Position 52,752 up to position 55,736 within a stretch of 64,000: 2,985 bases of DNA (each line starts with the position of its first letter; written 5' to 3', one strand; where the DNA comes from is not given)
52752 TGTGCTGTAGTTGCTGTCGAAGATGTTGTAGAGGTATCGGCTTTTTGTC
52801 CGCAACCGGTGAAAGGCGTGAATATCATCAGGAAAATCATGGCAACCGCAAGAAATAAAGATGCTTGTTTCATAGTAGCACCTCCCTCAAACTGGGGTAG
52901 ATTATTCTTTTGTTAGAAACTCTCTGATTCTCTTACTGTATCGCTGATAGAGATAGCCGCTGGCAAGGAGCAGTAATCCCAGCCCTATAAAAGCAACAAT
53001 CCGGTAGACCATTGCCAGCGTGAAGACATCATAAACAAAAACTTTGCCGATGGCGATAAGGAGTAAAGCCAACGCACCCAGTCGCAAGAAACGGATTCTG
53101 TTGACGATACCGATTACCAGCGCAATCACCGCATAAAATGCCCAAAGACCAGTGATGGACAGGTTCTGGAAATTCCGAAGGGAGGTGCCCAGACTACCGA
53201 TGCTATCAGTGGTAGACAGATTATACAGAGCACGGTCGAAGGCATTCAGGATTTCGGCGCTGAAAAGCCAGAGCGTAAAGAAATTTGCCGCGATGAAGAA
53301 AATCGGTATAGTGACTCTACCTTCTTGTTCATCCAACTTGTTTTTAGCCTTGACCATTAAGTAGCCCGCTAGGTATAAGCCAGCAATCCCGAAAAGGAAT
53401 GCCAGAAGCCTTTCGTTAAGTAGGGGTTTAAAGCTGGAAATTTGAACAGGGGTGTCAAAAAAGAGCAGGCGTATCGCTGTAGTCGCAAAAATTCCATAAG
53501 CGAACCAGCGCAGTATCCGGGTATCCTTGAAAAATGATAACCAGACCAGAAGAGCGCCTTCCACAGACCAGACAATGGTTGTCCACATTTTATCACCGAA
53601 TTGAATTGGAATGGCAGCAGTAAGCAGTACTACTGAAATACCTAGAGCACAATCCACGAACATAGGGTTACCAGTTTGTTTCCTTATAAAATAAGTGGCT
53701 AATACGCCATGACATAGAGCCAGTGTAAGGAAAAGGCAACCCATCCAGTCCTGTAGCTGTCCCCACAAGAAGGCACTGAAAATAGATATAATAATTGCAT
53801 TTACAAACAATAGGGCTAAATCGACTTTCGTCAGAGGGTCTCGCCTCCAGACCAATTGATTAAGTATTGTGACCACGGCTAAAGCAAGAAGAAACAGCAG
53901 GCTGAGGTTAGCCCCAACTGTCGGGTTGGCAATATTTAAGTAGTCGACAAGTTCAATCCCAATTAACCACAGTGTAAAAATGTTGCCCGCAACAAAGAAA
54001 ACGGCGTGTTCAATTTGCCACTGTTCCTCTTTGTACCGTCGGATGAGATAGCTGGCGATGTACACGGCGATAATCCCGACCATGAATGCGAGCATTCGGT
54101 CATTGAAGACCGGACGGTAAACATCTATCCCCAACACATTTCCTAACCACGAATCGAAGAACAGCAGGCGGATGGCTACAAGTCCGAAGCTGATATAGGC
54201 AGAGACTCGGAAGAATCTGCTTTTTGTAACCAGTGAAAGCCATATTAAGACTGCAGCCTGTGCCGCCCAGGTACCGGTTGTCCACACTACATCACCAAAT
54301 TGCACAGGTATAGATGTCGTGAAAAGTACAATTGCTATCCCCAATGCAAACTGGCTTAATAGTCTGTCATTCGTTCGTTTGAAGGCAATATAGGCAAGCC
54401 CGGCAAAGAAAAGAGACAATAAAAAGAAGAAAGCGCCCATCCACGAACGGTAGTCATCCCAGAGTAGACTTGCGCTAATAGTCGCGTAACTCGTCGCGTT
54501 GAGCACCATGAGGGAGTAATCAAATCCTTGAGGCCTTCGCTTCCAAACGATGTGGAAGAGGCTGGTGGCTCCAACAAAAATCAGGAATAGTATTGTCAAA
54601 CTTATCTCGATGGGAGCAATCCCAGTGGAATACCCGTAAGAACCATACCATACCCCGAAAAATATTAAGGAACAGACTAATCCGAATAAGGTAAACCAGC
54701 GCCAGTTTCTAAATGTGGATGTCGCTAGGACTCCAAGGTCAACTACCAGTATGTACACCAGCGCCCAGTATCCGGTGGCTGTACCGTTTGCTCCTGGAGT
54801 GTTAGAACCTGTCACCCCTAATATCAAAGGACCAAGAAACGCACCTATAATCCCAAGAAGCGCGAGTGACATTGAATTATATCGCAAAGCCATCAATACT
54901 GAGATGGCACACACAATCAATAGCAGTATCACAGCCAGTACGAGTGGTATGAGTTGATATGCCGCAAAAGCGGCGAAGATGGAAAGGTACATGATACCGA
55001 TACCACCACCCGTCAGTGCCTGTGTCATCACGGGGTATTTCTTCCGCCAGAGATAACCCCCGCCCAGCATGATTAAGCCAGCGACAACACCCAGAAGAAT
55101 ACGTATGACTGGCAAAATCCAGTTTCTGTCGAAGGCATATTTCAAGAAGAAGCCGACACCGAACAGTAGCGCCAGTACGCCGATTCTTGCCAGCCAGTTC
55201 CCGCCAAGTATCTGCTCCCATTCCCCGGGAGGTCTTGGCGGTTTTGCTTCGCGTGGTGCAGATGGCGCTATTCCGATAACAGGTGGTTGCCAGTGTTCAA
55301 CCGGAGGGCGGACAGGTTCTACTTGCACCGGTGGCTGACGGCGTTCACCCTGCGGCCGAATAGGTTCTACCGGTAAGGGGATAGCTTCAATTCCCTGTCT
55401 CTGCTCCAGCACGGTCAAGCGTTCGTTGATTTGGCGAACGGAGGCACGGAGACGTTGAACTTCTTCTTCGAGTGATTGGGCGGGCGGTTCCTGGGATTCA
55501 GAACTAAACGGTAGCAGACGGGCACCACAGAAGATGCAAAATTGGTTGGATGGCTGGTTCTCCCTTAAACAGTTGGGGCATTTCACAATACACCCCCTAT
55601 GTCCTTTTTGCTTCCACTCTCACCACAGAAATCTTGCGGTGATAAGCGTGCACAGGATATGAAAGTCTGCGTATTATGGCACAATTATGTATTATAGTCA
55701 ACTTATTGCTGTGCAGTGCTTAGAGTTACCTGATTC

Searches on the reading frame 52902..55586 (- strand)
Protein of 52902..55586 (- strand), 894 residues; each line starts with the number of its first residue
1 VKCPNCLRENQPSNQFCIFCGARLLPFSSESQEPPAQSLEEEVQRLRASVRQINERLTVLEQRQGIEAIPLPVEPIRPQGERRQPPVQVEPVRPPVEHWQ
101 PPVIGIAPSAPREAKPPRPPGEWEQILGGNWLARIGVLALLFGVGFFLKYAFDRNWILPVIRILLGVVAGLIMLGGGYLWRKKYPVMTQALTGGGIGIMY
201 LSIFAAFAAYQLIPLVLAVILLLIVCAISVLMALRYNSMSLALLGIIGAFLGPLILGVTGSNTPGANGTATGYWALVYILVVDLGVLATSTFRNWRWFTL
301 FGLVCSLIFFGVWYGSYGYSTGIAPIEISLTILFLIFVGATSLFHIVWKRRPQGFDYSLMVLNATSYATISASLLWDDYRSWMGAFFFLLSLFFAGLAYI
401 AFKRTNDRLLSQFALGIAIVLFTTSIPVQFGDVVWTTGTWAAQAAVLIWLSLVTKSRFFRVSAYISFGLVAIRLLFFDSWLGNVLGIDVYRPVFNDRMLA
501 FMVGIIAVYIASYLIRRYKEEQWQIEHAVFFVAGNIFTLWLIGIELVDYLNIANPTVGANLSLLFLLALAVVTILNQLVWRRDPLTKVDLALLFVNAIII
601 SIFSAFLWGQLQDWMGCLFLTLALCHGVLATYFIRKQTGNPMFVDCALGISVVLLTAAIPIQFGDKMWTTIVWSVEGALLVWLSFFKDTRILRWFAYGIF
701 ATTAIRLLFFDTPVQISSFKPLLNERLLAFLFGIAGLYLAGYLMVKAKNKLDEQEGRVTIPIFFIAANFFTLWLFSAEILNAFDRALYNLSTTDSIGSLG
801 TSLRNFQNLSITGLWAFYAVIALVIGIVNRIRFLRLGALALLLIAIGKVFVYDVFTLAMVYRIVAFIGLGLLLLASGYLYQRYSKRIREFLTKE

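Call 81: search_protein_families(library=pfam, proteins=[window:52902-55586:-], max_evalue=0.0001)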
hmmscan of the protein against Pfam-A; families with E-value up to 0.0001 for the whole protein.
window:52902-55586:- (894 aa): 1 family
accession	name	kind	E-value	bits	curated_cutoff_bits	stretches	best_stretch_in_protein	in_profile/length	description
PF10101.14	DUF2339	-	3.4e-90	304.1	33.6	3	128-520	1-376/659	Predicted membrane protein (DUF2339)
